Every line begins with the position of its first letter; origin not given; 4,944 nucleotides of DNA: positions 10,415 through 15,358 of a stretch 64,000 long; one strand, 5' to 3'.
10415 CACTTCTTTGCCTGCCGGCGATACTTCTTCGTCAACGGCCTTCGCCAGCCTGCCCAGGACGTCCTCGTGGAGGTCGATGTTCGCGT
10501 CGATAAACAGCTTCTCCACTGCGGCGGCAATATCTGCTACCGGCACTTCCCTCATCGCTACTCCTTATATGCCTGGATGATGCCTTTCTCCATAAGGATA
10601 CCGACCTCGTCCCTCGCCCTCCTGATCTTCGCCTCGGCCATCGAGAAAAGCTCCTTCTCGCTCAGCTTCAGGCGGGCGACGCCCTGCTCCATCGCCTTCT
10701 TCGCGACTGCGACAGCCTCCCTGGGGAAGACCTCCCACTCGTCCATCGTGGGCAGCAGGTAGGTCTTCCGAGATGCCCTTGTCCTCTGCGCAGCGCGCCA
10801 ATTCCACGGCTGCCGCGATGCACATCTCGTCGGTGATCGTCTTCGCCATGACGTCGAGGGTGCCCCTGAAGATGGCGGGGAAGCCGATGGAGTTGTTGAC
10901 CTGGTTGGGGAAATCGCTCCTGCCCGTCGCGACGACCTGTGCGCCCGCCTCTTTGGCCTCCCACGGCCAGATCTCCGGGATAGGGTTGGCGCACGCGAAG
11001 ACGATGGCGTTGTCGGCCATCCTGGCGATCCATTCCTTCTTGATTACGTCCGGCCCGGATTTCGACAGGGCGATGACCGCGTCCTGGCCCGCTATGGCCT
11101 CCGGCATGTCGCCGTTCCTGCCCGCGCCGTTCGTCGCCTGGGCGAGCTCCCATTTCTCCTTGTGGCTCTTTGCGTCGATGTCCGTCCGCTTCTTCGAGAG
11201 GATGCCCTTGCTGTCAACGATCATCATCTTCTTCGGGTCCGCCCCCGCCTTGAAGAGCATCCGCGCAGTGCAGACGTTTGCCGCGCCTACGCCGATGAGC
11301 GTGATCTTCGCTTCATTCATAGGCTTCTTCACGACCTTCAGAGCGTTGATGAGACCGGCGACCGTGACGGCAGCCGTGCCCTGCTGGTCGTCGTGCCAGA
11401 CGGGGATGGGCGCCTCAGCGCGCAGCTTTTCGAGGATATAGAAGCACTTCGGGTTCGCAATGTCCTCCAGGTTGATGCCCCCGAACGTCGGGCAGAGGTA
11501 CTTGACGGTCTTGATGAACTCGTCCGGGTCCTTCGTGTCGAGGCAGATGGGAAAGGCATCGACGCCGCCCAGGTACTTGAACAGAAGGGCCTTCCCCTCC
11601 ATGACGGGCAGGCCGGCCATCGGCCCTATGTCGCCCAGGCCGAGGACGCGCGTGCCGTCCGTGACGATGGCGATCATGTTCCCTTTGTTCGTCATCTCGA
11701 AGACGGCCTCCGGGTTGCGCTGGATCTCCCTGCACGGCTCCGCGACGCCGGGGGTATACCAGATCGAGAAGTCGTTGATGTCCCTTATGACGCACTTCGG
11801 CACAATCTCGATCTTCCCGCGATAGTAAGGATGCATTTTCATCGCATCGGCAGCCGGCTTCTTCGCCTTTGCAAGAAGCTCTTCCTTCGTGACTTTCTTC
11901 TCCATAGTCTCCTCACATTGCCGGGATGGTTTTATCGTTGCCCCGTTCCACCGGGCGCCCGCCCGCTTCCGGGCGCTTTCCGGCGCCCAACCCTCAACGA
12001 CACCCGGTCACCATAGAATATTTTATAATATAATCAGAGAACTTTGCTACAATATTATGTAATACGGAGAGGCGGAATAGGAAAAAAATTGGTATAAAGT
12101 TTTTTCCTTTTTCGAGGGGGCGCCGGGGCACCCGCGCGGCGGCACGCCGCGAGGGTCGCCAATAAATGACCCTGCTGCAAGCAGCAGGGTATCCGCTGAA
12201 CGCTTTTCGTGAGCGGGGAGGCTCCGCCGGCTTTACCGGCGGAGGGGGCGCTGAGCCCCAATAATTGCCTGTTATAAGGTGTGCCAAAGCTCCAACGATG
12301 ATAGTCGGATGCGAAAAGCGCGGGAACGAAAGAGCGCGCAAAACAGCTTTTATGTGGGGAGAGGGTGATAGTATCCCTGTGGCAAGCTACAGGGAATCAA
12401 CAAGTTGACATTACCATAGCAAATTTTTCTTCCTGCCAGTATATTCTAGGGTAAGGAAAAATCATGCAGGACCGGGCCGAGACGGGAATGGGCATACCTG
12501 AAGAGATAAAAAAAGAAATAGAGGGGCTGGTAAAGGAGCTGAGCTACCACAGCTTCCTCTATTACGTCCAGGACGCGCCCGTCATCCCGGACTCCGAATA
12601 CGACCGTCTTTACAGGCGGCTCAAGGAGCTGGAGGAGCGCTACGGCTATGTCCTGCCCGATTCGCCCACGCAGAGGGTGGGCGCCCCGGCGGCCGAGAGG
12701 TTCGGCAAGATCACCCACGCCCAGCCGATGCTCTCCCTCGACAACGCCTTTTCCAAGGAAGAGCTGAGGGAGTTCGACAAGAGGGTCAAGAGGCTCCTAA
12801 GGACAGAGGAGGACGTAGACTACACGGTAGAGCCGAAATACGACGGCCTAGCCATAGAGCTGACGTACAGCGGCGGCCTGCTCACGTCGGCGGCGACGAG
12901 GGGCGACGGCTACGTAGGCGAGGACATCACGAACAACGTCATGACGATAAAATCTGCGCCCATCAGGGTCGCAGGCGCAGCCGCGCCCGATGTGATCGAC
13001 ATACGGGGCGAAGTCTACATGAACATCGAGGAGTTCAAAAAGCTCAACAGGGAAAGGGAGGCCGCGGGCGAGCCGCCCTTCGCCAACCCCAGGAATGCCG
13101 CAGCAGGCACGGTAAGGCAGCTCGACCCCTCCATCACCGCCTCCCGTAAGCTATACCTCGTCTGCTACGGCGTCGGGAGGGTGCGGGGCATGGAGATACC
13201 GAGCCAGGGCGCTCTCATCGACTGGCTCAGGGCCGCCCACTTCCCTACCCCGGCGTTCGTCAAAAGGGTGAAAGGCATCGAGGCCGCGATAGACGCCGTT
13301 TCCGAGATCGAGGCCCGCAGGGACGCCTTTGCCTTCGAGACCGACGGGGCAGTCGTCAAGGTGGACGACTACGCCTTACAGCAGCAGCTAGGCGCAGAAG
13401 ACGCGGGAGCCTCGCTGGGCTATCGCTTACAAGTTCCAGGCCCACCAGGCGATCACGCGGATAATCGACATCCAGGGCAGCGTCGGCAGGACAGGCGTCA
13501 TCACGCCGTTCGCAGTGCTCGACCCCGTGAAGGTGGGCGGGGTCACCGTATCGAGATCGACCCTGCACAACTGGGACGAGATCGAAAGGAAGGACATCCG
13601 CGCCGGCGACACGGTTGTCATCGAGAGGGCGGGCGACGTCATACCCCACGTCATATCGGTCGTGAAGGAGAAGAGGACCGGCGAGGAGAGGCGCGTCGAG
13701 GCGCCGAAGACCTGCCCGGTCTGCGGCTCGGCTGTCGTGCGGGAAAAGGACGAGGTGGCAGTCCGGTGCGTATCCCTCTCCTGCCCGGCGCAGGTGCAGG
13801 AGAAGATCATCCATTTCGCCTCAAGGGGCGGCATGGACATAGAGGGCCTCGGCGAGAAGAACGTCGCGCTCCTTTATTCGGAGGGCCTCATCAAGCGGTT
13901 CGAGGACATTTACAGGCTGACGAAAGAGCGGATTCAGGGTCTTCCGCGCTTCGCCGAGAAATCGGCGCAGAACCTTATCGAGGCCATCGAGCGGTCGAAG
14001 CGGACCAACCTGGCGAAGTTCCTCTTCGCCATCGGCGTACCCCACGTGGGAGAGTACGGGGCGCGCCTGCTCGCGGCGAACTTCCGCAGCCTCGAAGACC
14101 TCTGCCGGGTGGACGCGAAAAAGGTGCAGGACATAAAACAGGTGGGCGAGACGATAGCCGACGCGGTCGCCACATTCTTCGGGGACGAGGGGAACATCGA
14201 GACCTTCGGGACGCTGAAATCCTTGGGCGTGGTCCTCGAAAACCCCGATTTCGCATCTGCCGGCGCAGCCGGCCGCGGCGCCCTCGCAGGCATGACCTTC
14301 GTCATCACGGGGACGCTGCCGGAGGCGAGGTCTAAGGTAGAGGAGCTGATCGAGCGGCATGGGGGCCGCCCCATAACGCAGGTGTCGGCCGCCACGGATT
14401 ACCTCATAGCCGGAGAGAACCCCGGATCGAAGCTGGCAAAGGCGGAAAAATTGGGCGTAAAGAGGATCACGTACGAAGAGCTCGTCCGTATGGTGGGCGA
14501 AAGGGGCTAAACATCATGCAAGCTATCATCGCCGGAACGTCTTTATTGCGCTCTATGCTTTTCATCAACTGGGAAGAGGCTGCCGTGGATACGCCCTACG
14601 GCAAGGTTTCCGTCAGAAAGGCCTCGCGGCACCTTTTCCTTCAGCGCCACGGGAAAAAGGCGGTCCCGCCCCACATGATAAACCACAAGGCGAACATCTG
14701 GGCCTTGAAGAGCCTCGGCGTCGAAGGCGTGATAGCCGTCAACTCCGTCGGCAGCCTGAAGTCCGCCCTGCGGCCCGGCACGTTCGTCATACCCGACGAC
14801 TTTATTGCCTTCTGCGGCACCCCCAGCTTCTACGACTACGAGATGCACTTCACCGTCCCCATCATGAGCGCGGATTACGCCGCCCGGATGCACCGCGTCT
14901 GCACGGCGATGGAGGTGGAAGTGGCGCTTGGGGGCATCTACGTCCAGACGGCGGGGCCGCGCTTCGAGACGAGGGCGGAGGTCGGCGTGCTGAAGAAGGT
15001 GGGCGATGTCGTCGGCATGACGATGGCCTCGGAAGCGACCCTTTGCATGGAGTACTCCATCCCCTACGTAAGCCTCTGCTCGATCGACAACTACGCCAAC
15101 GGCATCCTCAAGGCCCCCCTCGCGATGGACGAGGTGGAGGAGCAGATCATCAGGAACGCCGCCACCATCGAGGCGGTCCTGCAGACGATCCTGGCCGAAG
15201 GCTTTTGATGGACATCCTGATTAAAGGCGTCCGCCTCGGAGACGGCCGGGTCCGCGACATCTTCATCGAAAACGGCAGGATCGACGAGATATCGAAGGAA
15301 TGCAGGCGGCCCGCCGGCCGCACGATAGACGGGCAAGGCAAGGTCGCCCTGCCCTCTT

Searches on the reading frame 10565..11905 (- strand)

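Call 40: search_protein_families(library=pfam, proteins=[window:10565-11905:-], max_evalue=0.000001)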
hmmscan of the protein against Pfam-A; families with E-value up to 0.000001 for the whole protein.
window:10565-11905:- (446 aa): 2 families
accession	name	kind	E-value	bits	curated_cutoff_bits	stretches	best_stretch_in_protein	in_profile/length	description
PF00390.24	malic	-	3.7e-33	115.3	23.1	1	30-162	2-182/182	Malic enzyme, N-terminal domain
PF03949.21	Malic_M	-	1.9e-20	73.7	23.5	1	175-379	2-231/258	Malic enzyme, NAD binding domain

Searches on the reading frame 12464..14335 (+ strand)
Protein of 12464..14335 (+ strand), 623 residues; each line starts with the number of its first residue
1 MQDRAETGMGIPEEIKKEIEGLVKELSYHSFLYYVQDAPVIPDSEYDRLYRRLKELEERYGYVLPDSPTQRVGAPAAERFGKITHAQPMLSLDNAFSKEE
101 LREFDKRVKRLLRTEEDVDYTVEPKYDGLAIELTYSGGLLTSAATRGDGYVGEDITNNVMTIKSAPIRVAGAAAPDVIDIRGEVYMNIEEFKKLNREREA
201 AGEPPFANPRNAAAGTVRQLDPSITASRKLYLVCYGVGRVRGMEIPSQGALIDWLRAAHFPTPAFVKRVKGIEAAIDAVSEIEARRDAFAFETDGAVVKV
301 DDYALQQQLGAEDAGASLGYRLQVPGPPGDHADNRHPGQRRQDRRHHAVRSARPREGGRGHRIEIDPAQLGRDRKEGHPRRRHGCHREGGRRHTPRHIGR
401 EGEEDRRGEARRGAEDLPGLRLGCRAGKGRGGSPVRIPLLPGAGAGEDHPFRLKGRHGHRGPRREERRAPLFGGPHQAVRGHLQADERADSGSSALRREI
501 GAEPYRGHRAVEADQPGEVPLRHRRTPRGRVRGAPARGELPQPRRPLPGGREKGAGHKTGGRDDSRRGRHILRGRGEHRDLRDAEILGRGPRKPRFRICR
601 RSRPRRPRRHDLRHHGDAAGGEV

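Call 41: search_protein_families(library=pfam, proteins=[window:12464-14335:+], max_evalue=0.000001)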
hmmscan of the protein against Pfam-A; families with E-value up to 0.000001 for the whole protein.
window:12464-14335:+ (623 aa): 2 families
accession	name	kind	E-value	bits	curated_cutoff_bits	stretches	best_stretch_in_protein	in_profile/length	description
PF01653.23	DNA_ligase_aden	-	2.7e-81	273.3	27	1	79-310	3-236/253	NAD-dependent DNA ligase adenylation domain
PF22745.1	Nlig-Ia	-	5.1e-09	37.1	27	1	18-65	5-52/92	DNA ligase-like, N-terminal NAD+-binding domain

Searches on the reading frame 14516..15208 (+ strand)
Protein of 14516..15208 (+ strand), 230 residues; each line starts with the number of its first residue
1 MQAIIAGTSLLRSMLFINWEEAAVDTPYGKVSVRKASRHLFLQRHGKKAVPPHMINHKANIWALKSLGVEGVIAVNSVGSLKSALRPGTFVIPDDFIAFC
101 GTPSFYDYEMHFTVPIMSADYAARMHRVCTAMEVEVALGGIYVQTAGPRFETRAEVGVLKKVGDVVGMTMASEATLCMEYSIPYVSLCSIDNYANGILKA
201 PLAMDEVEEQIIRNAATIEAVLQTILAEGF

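Call 41: search_protein_families(library=pfam, proteins=[window:14516-15208:+], max_evalue=0.000001)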
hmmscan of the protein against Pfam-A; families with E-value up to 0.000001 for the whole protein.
window:14516-15208:+ (230 aa): 1 family
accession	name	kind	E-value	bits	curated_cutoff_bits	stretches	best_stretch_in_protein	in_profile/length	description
PF01048.26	PNP_UDP_1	-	4.8e-38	131.3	25.1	1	3-226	3-232/233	Phosphorylase superfamily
